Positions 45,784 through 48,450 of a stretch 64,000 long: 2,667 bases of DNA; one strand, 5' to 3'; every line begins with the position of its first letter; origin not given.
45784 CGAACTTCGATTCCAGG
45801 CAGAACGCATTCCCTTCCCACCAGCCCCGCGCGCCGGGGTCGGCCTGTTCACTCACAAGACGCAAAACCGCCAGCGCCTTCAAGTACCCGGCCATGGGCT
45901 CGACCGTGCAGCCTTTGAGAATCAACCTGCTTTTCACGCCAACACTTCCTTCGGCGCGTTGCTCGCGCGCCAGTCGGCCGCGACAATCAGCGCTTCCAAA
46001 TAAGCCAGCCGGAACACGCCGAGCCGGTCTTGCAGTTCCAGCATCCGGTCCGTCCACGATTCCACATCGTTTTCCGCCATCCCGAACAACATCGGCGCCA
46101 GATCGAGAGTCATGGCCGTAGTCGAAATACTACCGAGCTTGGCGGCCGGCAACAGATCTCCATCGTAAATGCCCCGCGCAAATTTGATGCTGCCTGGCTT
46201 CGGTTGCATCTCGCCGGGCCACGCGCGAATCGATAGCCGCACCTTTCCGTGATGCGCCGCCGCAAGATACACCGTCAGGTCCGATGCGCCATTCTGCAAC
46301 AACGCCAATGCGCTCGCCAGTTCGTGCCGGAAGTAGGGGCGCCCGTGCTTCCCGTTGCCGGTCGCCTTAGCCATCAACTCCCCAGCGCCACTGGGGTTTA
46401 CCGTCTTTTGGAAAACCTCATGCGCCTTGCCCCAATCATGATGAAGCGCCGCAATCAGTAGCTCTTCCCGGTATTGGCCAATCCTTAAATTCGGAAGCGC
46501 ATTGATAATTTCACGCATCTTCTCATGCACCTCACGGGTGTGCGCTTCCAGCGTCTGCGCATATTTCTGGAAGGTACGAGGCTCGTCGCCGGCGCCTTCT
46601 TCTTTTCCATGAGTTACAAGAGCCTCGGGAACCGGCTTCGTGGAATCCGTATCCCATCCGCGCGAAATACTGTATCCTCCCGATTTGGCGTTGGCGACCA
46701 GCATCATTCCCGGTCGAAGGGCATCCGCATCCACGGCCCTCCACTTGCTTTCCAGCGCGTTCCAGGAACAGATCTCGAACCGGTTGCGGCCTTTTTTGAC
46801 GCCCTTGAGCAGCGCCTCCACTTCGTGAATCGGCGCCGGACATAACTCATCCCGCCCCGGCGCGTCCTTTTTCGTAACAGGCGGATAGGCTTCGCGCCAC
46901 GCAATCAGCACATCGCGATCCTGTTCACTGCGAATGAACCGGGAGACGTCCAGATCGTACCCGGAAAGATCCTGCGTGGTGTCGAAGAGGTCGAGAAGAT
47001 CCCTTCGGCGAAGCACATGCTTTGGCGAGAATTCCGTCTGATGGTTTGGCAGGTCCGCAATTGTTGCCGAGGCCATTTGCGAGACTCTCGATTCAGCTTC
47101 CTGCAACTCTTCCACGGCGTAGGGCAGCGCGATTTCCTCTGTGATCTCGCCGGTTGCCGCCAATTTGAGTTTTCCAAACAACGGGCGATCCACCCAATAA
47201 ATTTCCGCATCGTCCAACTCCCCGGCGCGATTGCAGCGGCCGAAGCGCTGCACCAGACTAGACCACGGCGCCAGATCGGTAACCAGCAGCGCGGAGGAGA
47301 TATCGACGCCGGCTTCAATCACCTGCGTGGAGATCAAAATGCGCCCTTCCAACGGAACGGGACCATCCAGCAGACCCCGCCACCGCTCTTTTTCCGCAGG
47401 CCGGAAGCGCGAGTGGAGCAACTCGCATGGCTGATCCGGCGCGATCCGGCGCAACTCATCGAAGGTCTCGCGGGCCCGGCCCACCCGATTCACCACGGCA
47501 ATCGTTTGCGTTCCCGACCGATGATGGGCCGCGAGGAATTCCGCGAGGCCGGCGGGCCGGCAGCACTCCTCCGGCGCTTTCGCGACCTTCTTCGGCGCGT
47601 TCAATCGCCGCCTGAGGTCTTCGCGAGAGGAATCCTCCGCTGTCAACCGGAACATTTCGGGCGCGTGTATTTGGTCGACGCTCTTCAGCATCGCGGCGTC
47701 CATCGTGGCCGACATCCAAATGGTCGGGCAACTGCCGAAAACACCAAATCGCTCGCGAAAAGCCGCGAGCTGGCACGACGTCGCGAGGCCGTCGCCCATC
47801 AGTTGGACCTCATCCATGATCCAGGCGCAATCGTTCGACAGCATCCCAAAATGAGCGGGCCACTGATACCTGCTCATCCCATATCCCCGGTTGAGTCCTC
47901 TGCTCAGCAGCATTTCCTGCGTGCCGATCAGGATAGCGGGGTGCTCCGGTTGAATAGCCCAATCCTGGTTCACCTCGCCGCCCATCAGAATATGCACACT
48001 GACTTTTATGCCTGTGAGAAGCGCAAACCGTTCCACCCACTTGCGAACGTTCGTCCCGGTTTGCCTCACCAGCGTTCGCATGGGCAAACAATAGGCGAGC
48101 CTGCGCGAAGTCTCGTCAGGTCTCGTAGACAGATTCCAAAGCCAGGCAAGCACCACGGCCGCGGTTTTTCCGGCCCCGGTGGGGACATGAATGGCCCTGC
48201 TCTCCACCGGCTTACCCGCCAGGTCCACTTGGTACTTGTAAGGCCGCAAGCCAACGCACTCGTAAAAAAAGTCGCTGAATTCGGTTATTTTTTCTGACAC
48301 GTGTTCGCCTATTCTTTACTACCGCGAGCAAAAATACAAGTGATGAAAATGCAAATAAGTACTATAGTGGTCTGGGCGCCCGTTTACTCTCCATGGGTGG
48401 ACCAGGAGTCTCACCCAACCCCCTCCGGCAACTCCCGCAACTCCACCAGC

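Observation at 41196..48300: Type I-G (formerly I-U) CRISPR-Cas interference module with no adaptation genes and no array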

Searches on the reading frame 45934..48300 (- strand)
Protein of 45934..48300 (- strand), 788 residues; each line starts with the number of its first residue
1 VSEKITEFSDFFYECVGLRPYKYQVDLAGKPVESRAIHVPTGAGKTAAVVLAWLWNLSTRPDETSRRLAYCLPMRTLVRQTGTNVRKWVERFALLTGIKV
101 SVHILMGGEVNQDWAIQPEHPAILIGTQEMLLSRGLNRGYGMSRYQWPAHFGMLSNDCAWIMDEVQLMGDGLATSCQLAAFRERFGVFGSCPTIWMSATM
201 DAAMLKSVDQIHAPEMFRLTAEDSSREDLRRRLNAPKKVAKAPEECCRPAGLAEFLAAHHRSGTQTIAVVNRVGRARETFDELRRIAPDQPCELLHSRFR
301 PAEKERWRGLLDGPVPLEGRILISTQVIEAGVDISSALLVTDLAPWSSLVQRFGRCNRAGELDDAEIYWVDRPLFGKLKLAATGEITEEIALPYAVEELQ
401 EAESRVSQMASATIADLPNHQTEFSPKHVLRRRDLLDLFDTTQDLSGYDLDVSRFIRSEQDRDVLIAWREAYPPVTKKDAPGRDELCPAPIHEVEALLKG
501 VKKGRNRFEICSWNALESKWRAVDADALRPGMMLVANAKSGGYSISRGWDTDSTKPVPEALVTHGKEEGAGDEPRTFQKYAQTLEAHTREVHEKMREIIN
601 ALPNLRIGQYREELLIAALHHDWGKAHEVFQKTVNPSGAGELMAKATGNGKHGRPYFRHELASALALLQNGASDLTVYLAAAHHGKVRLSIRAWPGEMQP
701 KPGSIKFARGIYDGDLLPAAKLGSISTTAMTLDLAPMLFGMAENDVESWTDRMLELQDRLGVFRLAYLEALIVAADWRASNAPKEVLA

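Call 3: search_protein_families(library=pfam, proteins=[window:45934-48300:-], max_evalue=0.01)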
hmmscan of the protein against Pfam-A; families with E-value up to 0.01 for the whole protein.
window:45934-48300:- (788 aa): 4 families
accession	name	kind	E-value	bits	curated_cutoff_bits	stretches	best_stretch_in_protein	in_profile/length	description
PF22590.2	Cas3-like_C_2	-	3.2e-21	76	27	1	263-359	2-104/106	CRISPR-associated nuclease/helicase Cas3, C-terminal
PF00270.35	DEAD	-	2.2e-15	57.2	26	1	37-201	19-161/167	DEAD/DEAH box helicase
PF18019.7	Cas3_HD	-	8e-11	42.8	23.1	1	589-782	32-204/207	Cas3, HD domain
PF00271.37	Helicase_C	-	1.8e-07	31.9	23.5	1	253-360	7-110/110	Helicase conserved C-terminal domain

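Call 4: search_protein_families(library=ncbifam, proteins=[window:45934-48300:-], max_evalue=0.01)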
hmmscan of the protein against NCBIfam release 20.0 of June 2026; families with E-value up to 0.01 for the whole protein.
window:45934-48300:- (788 aa): 15 families
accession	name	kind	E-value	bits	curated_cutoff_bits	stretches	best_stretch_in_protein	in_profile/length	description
TIGR02621.3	cas3_GSU0051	exception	1.4e-216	722.1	400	2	7-562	1-591/854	type I-G CRISPR-associated helicase/endonuclease Cas3g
TIGR01587.1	cas3_core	equivalog_domain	7.3e-33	114.2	102.45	1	161-370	129-332/358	CRISPR-associated helicase Cas3'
NF007248.0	PRK09694.1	equivalog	2.8e-12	45.5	569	1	253-359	550-662/878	CRISPR-associated helicase/endonuclease Cas3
TIGR01596.1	cas3_HD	equivalog_domain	1.5e-11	44.6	43.45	1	584-780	1-177/178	CRISPR-associated endonuclease Cas3''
TIGR04121.1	DEXH_lig_assoc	equivalog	1.3e-09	36.4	850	1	14-359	8-346/804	ligase-associated DNA damage response DEXH box helicase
NF008168.0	PRK10917.2-2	equivalog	1.7e-06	26.6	718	1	275-338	596-657/795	ATP-dependent DNA helicase RecG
TIGR01054.1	rgy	equivalog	6.2e-06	24.1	471.7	1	3-101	64-159/1172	reverse gyrase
TIGR00643.1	recG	equivalog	6.8e-06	25.1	659.4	1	275-338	468-528/629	ATP-dependent DNA helicase RecG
NF008166.0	PRK10917.1-4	equivalog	6.7e-05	21.1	864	1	275-341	515-579/705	ATP-dependent DNA helicase RecG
NF008744.0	PRK11776.1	equivalog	0.00021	20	524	0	39-127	48-130/460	ATP-dependent RNA helicase DbpA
NF008165.0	PRK10917.1-3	equivalog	0.00044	18.8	711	1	275-338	494-555/692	ATP-dependent DNA helicase RecG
NF008163.0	PRK10917.1-1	equivalog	0.0007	18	796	1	275-339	502-563/692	ATP-dependent DNA helicase RecG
TIGR02562.1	cas3_yersinia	equivalog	0.0013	16.6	565.95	0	41-87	440-483/1110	type I-F CRISPR-associated helicase Cas3f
TIGR00580.2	mfd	equivalog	0.0017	16.8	800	1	258-337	637-713/907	transcription-repair coupling factor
NF008170.0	PRK10917.2-4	equivalog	0.0019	16.2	975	1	276-339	631-692/826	ATP-dependent DNA helicase RecG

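Call 31: list_cluster_members(proteins=[P0001, window:45934-48300:-, window:49497-50993:+])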
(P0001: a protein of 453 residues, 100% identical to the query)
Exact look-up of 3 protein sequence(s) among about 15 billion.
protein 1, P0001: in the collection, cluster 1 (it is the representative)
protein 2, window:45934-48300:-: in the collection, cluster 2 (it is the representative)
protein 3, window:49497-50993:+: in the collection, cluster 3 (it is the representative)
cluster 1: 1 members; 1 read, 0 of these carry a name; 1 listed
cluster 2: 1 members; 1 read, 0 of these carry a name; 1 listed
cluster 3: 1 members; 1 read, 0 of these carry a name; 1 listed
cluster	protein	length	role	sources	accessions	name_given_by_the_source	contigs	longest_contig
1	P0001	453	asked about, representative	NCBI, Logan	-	-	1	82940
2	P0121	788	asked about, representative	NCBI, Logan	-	-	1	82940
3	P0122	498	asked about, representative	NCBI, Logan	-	-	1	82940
